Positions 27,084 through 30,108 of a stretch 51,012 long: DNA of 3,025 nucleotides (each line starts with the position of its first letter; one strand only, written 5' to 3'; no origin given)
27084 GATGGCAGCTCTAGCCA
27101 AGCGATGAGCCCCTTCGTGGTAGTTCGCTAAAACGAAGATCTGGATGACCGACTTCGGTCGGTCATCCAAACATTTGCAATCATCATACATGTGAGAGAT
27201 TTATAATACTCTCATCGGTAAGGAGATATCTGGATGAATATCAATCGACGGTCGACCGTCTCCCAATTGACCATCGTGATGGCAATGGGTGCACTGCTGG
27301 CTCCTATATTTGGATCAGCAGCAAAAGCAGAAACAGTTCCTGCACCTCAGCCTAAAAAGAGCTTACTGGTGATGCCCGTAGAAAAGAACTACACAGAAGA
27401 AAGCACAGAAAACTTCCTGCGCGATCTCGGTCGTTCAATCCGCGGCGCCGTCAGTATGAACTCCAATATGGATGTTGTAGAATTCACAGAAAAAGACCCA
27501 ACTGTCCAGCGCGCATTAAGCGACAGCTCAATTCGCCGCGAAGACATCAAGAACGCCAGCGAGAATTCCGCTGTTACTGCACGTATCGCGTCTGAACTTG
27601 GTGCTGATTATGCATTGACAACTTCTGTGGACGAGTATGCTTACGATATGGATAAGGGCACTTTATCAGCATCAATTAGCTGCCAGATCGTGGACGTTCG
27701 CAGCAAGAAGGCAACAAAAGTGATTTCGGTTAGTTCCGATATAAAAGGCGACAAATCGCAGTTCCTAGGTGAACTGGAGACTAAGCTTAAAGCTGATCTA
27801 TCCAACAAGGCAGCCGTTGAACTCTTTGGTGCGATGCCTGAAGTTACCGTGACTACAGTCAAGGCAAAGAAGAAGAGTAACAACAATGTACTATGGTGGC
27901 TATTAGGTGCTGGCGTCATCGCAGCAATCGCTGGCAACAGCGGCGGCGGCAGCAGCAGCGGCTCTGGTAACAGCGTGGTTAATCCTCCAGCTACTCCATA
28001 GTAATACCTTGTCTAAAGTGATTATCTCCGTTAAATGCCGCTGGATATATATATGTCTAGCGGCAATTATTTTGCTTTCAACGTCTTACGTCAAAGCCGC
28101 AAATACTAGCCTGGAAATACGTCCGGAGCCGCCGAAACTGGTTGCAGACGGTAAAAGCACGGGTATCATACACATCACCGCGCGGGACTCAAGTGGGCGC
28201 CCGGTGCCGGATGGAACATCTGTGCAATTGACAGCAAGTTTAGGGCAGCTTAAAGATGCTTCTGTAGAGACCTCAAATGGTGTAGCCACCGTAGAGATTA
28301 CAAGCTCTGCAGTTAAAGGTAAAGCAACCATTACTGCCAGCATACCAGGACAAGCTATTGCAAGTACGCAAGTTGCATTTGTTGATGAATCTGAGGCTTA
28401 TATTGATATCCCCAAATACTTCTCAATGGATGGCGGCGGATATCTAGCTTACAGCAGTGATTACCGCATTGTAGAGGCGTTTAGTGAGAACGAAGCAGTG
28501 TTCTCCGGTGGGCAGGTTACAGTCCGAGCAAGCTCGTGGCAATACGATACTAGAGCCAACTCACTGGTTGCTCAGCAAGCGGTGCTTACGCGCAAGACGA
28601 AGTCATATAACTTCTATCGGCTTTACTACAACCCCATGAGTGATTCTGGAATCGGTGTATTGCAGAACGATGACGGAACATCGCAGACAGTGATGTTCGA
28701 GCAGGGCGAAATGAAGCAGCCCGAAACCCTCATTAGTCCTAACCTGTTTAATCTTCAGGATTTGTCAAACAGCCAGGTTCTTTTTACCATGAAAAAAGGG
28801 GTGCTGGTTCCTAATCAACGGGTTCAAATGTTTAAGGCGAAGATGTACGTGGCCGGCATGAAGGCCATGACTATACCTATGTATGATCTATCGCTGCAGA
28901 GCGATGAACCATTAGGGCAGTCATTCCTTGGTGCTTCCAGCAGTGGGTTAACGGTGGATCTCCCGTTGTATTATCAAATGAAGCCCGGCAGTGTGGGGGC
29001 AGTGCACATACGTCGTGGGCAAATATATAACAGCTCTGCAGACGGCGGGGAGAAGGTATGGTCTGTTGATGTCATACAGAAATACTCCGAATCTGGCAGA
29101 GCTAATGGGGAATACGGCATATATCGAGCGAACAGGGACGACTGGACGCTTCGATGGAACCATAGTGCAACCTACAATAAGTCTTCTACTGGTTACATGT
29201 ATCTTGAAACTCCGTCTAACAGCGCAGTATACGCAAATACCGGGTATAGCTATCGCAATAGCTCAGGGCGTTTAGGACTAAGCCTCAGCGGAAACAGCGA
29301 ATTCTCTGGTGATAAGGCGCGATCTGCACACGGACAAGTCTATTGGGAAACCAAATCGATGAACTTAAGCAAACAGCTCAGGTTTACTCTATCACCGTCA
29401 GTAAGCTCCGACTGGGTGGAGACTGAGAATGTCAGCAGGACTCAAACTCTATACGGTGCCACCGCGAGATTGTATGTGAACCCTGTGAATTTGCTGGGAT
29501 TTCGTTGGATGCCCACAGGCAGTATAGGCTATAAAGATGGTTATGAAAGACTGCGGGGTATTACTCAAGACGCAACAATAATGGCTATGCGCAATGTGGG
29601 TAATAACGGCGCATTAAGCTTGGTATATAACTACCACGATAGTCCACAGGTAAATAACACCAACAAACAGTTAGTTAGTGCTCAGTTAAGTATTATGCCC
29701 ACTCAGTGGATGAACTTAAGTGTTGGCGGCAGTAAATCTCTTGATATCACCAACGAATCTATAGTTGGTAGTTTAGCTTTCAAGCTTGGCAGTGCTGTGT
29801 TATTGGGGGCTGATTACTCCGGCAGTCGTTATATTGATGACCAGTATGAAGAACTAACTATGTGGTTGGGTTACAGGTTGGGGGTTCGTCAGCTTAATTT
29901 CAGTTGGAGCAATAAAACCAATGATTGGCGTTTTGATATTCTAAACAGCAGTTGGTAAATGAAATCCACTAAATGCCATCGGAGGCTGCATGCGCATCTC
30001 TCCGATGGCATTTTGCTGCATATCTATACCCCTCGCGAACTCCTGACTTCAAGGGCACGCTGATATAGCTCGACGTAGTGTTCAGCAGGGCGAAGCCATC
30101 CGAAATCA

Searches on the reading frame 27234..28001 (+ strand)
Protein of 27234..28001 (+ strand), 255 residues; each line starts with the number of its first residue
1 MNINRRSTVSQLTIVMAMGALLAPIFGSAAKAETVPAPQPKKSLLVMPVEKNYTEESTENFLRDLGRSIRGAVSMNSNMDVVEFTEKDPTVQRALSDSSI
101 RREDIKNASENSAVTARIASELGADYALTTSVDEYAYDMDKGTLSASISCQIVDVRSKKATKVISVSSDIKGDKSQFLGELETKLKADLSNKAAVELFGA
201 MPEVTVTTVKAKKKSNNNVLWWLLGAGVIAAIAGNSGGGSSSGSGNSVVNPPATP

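Call 4: search_protein_families(library=pfam, proteins=[window:27234-28001:+], max_evalue=0.1)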
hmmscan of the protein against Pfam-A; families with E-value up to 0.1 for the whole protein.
window:27234-28001:+ (255 aa): 2 families
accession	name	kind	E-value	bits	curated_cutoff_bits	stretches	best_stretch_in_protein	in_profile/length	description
PF11684.13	DUF3280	-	0.021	15.5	30.1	1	104-174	60-122/138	Protein of unknown function (DUF2380)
PF13036.11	LpoB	-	0.053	13.8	22.3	1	38-156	25-135/147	Peptidoglycan-synthase activator LpoB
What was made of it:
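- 27234..28001 (+): g5 (255 aa). Order of elements: signal peptide, PelC/LpoB-like domain, basic cluster, hydrophobic helix, Gly/Ser-rich stretch, ...NPPATP end. Weak Pfam hits to LpoB and DUF3280 (call 4).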

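Call 5: search_protein_families(library=ncbifam, proteins=[window:27234-28001:+], max_evalue=0.1)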
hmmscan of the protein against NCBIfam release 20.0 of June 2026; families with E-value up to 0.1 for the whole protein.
window:27234-28001:+ (255 aa): 0 families

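Call 67: search_solved_structures(query=A8, max_evalue=10)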
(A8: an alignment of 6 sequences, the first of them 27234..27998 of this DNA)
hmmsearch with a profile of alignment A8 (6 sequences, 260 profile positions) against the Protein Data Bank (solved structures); distinct sequences matched with E-value up to 10: 5.
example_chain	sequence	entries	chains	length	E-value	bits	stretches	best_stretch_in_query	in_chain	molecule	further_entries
5t11_A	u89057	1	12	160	0.013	18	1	116-194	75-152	Uncharacterized protein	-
5t10_A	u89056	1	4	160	0.017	17.7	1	116-194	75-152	Uncharacterized protein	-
9h80_C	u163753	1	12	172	0.11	15.1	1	117-171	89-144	PelC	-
4zuy_A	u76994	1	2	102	0.76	12.3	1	58-100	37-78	Tsi6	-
4zv0_B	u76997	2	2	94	0.8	12.2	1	60-100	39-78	Tse6-binding/Tse6 immunity protein | Uncharacterized protein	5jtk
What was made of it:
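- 27234..28001 (+): The family profile hits PelC 5t11 at E 0.013 (call 67).
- Closest known: PelC-PelB and CsgG-type outer-membrane export. Same: The g1 and g5 N-domains are weakly PelC/LpoB/DUF3280-like (calls 4, 67) and are encoded beside a barrel.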

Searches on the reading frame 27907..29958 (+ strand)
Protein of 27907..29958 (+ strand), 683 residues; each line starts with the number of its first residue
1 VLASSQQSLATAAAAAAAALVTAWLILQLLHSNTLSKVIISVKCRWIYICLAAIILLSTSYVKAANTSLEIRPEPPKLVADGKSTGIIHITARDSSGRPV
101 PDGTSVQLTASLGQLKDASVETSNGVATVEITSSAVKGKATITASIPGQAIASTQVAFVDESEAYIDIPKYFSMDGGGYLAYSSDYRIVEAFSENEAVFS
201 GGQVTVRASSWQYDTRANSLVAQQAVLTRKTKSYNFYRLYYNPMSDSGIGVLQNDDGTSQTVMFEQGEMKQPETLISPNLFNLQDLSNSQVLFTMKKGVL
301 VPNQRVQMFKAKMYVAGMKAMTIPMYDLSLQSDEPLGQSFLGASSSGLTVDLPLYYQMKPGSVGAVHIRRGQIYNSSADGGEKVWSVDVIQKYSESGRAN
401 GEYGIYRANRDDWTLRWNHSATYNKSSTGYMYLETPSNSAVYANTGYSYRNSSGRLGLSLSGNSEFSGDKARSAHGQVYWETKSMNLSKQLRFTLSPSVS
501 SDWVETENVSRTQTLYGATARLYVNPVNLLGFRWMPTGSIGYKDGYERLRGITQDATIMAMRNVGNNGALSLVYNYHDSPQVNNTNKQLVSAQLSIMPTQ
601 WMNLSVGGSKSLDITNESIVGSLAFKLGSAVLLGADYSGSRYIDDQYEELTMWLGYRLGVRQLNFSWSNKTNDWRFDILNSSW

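Call 4: search_protein_families(library=pfam, proteins=[window:27907-29958:+], max_evalue=0.1)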
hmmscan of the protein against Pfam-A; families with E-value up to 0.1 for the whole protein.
window:27907-29958:+ (683 aa): 3 families
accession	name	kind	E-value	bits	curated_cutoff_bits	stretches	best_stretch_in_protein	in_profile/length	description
PF09134.16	Invasin_D3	-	4.8e-14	53.1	33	1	70-160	6-97/98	Invasin, domain 3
PF02369.22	Big_1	-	2e-12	47.5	34.9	1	75-159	8-93/93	Bacterial Ig-like domain (group 1)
PF18565.7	Glyco_hydro2_C5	-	0.0002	21.6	32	1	70-150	2-98/103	Glycoside hydrolase family 2 C-terminal domain 5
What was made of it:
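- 28009..29958 (+): g6 (~649 aa). Order of elements: signal peptide, Big_1/Invasin_D3 Ig domain, LptA/LptD_N-like jellyroll (aa ~138-236), barrel of about 24-26 strands ending in W. Pfam Big_1 and Invasin_D3 (call 4).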

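Call 5: search_protein_families(library=ncbifam, proteins=[window:27907-29958:+], max_evalue=0.1)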
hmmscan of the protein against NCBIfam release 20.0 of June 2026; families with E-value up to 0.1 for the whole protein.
window:27907-29958:+ (683 aa): 1 family
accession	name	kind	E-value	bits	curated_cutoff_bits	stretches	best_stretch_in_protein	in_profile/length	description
NF040978.1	Ve_IatC_Nterm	equivalog_domain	9.5e-05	20.2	2400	1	78-155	548-626/1065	inverse autotransporter adhesin IatC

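Call 29: search_solved_structures(query=window:28051-29958:+, max_evalue=1)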
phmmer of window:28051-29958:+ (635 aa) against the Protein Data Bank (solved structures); distinct sequences matched with E-value up to 1: 0.

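Call 44: find_homologous_proteins(query=window:28009-29955:+, max_evalue=0.001)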
Query window:28009-29955:+ (649 aa): 67 proteins with E <= 0.001 among 8000 candidates.
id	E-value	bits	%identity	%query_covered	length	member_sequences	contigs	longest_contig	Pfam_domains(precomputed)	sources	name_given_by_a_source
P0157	0.0e+0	1195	88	90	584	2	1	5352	-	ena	-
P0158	0.0e+0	1107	74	98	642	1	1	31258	PF02369.23,PF09134.17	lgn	-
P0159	0.0e+0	1077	73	98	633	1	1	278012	PF02369.23,PF09134.17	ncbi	ncbi:MAG: Ig-like domain-containing protein [Armatimonadota bacterium]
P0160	0.0e+0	1025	72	93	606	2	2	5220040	PF02369.23,PF09134.17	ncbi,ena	-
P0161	2.7e-290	982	72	89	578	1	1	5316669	-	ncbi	-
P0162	3.6e-115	404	35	97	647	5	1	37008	PF02369.23,PF09134.17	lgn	-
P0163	8.6e-115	403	36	94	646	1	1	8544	PF02369.23,PF09134.17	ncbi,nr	ncbi:MAG: Ig-like domain-containing protein [Armatimonadota bacterium]|nr:Ig-like domain-containing 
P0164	4.3e-113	397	35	96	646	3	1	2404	PF02369.23,PF09134.17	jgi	-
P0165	2.1e-112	395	35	98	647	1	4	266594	PF02369.23,PF09134.17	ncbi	-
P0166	2.5e-112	395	35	95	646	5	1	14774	PF02369.23,PF09134.17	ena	-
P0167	1.0e-111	393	36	94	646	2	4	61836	PF02369.23,PF09134.17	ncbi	ncbi:MAG: invasin domain 3-containing protein [Armatimonadota bacterium]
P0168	1.5e-111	392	35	94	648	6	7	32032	PF02369.23,PF09134.17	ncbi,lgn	-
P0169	2.3e-111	391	34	97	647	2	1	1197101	PF02369.23,PF09134.17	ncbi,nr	ncbi:MAG: hypothetical protein KatS3mg023_1998 [Armatimonadota bacterium]|nr:MAG: hypothetical prote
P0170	9.5e-111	389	35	94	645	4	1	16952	PF02369.23,PF09134.17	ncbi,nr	ncbi:MAG: Ig-like domain-containing protein [Armatimonadota bacterium]|nr:Ig-like domain-containing 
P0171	1.6e-110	389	35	95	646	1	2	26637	PF02369.23,PF09134.17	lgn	-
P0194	9.7e-25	105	30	58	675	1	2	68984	PF03968.20,PF02369.23,PF09134.17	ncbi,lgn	ncbi:MAG: invasin domain 3-containing protein [Armatimonadota bacterium]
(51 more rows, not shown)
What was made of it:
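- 28009..29958 (+): All named full-length homologs are from Armatimonadota (call 44).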

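Call 46: find_encoding_contigs(protein=P0169, flank=10000, max_places=2)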
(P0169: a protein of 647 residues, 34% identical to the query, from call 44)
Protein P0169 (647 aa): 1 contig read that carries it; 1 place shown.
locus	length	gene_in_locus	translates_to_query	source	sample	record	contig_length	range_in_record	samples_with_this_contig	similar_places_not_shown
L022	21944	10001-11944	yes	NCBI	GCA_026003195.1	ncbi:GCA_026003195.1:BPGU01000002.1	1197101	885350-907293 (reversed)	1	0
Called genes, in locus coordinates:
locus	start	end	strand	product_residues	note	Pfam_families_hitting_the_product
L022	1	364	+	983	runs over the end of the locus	PF00082:Peptidase_S8, PF13860:FlgD_ig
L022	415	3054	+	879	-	PF13860:FlgD_ig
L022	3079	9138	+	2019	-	PF13860:FlgD_ig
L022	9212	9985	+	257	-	-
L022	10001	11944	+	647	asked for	PF02369:Big_1, PF09134:Invasin_D3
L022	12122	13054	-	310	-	PF01370:Epimerase, PF13460:NAD_binding_10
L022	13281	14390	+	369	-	PF13453:Zn_ribbon_TFIIB (faint), PF01694:Rhomboid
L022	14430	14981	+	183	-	PF09990:DUF2231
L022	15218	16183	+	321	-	PF00248:Aldo_ket_red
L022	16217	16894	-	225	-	PF03009:GDPD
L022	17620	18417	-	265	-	PF01510:Amidase_2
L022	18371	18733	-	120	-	PF13551:HTH_29 (weak)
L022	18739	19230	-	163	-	-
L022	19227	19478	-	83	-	-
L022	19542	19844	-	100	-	-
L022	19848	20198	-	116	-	-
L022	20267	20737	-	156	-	-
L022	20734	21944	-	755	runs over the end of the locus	PF09250:Prim-Pol, PF13481:AAA_25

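Call 59: predict_structure(alignment_id=A7)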
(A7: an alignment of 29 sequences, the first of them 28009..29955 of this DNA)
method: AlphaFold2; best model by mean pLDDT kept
length: 649 residues; sequences in the alignment: 29
mean_pLDDT: 74.9   pTM: 0.63
mean pLDDT of the five models: 74.9, 73.3, 72.6, 72.6, 72.4
residues with pLDDT >= 90: 51; 70-90: 434; 50-70: 103; < 50: 61
segments of 3 or more residues with pLDDT < 50: 1-12, 17-31, 131-134, 303-305, 308-313, 338-349, 646-649
pLDDT, mean of each block of 10 residues (from residue 1): 38 50 30 66 70 76 67 72 72 76 69 68 66 66 89 90 84 94 91 85 90 85 81 74 83 86 86 87 80 70 46 58 78 65 38 82 76 79 83 81 80 84 85 72 86 86 88 79 87 83 86 80 84 81 68 76 79 76 75 78 74 77 61 71 47
secondary structure, 60 per line:
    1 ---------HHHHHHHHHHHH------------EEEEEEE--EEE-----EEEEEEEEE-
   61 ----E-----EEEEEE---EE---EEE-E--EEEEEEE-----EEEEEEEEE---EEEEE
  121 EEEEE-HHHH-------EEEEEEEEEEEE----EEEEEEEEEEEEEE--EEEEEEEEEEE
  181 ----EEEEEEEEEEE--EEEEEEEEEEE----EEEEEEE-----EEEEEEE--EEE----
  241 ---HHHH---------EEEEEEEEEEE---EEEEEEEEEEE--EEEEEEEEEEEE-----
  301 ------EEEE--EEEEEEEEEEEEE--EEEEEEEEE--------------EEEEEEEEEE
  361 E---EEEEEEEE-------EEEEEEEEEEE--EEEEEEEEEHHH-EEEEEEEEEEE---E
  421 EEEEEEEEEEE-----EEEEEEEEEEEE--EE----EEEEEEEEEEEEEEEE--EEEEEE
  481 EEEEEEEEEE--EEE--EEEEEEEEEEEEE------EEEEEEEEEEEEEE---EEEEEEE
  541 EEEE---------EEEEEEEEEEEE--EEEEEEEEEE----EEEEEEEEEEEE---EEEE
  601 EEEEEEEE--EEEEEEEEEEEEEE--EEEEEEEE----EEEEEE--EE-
elements in order: H10-21 E34-40 E43-45 E51-59 E71-76 E85-87 E92-98 E104-112 E116-125 H127-130 E138-149 E154-167 E170-180 E185-195 E198-208 E213-219 E225-231 E234-236 H244-247 E257-267 E271-281 E284-295 E307-310 E313-325 E328-336 E351-361 E365-372 E380-390 E393-401 E406-416 E420-431 E437-448 E457-472 E475-490 E493-495 E498-510 E517-530 E534-544 E554-565 E568-577 E582-593 E597-608 E611-624 E627-634 E639-644
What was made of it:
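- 28009..29958 (+): AF2 model pLDDT 74.9 (call 59).
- On LptD (LPS-assembly protein): The model has long-strand beta structure at aa 138-236 (call 59).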

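Call 61: fold_search(model_id=the predicted structure, library=pdb)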
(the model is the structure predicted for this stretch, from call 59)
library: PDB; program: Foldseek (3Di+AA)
matches with E <= 10: 899; with E <= 0.001: 78
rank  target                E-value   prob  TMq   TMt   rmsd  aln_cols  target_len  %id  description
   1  5iv9_A                3.3e-13  1.00  0.32  0.29  26.3       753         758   11  The LPS Transporter LptDE from Klebsiella pneumoniae, full-length (released 2016-05-18)
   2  9ia0_A                4.3e-12  1.00  0.33  0.30  24.6       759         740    9  LpDE from Escherichia coli (released 2025-12-10)
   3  9kn3_A                1.3e-11  1.00  0.31  0.28  25.2       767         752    9  Cryo-EM structure of LptDEM complex from Escherichia coli (released 2025-07-23)
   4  9ia5_A                2.3e-11  1.00  0.30  0.28  15.2       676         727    9  LpDEM from Escherichia coli (released 2025-12-10)
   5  8h1r_D                2.3e-11  1.00  0.28  0.25  16.1       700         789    9  Crystal structure of LptDE-YifL complex (released 2023-10-25)
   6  9a39_MODEL_1_A        3.2e-11  1.00  0.32  0.28  23.7       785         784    8  Model of E. coli LptD by in-cell photo-crosslinking MS and deep learning (released 2023-02-24)
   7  8h1s_C                3.7e-11  1.00  0.29  0.24  19.3       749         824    9  Crystal structure of apo-LptDE complex (released 2023-10-11)
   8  9rpr_A                3.9e-11  1.00  0.33  0.30  14.9       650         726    7  Cryo-EM structure of LptDEM complex containing Shigella flexneri LptE and endogenous E. coli LptD and LptM (released 2025-12-10)
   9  8h1r_A                6.4e-11  1.00  0.29  0.26  15.7       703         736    9  Crystal structure of LptDE-YifL complex (released 2023-10-25)
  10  8h1s_A                1.3e-10  1.00  0.30  0.25  16.5       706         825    9  Crystal structure of apo-LptDE complex (released 2023-10-11)
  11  9fz5_A                4.6e-10  1.00  0.28  0.26  16.2       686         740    9  Cryo-EM structure of LptDE-YedD complex from Escherichia Coli (released 2025-04-09)
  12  9rps_A                7.6e-10  1.00  0.32  0.29  13.2       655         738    9  Cryo-EM structure of Shigella flexneri LptDE in complex with RTP45 superinfection exclusion protein from RTP bacteriop (released 2025-12-10)
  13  7omm_A                9.6e-10  1.00  0.36  0.34  16.4       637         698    9  Cryo-EM structure of N. gonorhoeae LptDE in complex with ProMacrobodies (MBPs have not been built de novo) (released 2022-05-04)
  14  9ia2_A                8.6e-09  1.00  0.30  0.28  14.0       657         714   10  LpDEM from Escherichia coli (released 2025-12-10)
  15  9fw9_D                6.7e-07  1.00  0.24  0.23  27.1       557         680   10  Cryo-EM structure of the type 1 pilus assembly platform as part of the FimA-bound chaperone-usher pilus complex (FimDH (released 2025-06-04)
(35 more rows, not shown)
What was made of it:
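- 28009..29958 (+): The top 14 Foldseek hits are LptD (E 3e-13 to 9e-9), followed by ushers at ~1e-6 (call 61).
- On LptD (LPS-assembly protein): The fold is LptD-like by Foldseek (E 3e-13, TM about 0.3), with about 24 DSSP strands (calls 59, 61).
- Closest known: Chaperone-usher pili. Same: A large barrel with a periplasmic N-terminal beta domain; Foldseek E about 1e-6 (call 61).
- g6 also matches the FimD and PapC ushers (E about 1e-6), and its ~24 predicted strands fit an usher (calls 59, 61).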

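Call 62: search_protein_families(library=pfam, alignment_id=A7, max_evalue=1)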
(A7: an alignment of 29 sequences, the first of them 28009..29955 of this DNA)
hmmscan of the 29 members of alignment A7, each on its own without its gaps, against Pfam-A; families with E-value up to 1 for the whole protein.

A. member 1, window:28009-29955:+ (649 aa): 3 families
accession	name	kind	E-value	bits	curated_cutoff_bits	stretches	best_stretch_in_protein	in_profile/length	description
PF09134.16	Invasin_D3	-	4.6e-14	53.1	33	1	36-126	6-97/98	Invasin, domain 3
PF02369.22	Big_1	-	1.8e-12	47.6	34.9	1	41-125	8-93/93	Bacterial Ig-like domain (group 1)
PF18565.7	Glyco_hydro2_C5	-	0.00018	21.8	32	1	36-116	2-98/103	Glycoside hydrolase family 2 C-terminal domain 5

B. families by the number of members that match (of 29 scanned): 16 families
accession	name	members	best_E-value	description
PF09134.16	Invasin_D3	29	3.8e-15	Invasin, domain 3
PF02369.22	Big_1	29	1.8e-12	Bacterial Ig-like domain (group 1)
PF18565.7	Glyco_hydro2_C5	25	8.7e-06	Glycoside hydrolase family 2 C-terminal domain 5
PF03968.19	LptD_N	5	1.6e-05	LptA/(LptD N-terminal domain) LPS transport protein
PF23666.2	Rcc01698_C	5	0.013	Rcc01698-like, C-terminal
PF16640.11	Big_3_5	5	0.015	Bacterial Ig-like domain (group 3)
PF08140.16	Cuticle_1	2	0.12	Crustacean cuticle protein repeat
PF10677.15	DUF2490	1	0.0015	Protein of unknown function (DUF2490)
PF04773.18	FecR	1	0.014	FecR protein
PF02246.21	B1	1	0.024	Protein L b1 domain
PF18588.6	WcbI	1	0.076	Polysaccharide biosynthesis enzyme WcbI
PF20624.3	DMRT5_DMB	1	0.1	DMRT5, DMB domain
PF09667.15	DUF2028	1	0.12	Domain of unknown function (DUF2028)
PF12821.13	ThrE_2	1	0.15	Threonine/Serine exporter, ThrE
PF15667.11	CMIP6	1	0.16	Ciliary microtubule inner protein 6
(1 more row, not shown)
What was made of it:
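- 28009..29958 (+): LptD_N hits 5 of 29 family members (call 62).
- On LptD (LPS-assembly protein): 5 of 29 family members hit PF03968 (best E 1.6e-5, call 62).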

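Call 63: search_solved_structures(query=A7, max_evalue=10)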
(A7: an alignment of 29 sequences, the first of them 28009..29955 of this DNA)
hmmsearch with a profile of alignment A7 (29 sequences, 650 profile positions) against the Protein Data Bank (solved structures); distinct sequences matched with E-value up to 10: 20.
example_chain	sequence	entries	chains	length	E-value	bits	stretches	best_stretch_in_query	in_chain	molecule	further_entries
1cwv_A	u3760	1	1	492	1.2e-11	47.1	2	32-139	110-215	INVASIN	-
7cwd_A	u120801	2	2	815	7.7e-07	31.2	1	24-129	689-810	beta-glalactosidase | beta-galactosidase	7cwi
8q2h_A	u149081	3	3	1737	6e-06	28.3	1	23-126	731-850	beta-galactosidase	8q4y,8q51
4ypj_A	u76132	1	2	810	8.7e-06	27.8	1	23-118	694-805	Beta galactosidase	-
6tpl_A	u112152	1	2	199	1.2e-05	27.4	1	18-110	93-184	Intimin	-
1f00_I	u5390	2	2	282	3.1e-05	25.9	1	32-110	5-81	INTIMIN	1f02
5t98_A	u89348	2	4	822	0.00076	21.3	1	25-118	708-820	Glycoside Hydrolase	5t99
7omm_A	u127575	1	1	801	0.0012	20.7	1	151-328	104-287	LPS-assembly protein LptD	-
9bey_A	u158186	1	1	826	0.0015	20.4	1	24-64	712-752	GH2 beta-galactosidase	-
6qub_B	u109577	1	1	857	0.0025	19.6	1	25-65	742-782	Beta-galactosidase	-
6qub_A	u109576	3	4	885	0.008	18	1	25-65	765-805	Beta-galactosidase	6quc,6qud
4cuc_A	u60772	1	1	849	0.013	17.3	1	25-63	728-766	BETA-GALACTOSIDASE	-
4cu6_A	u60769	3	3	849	0.013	17.3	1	25-63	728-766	BETA-GALACTOSIDASE | GLYCOSIDE HYDROLASE 2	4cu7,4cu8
5dmy_A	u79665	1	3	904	0.016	17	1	25-66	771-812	Beta-galactosidase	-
8onu_A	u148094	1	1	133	0.05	15.3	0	164-223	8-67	Lipopolysaccharide export system protein LptA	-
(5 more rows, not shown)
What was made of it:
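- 28009..29958 (+): The family profile against PDB gives LptD E 1.2e-3 and LptA E 0.05 (call 63).
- On LptD (LPS-assembly protein): The family profile hits LptD 7omm at E 1.2e-3 and LptA at E 0.05 (call 63).
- Closest known: LptD-LptE lipopolysaccharide translocon. Same: Its top 14 Foldseek hits are LptD, and its family shows weak LptD_N/LptA sequence signals (calls 61-63).
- Partners: g6 is LptD-like (calls 59, 61-63). LptD matches are about seven orders of magnitude better than usher matches, and the jellyroll is LptD-like (calls 61-63).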
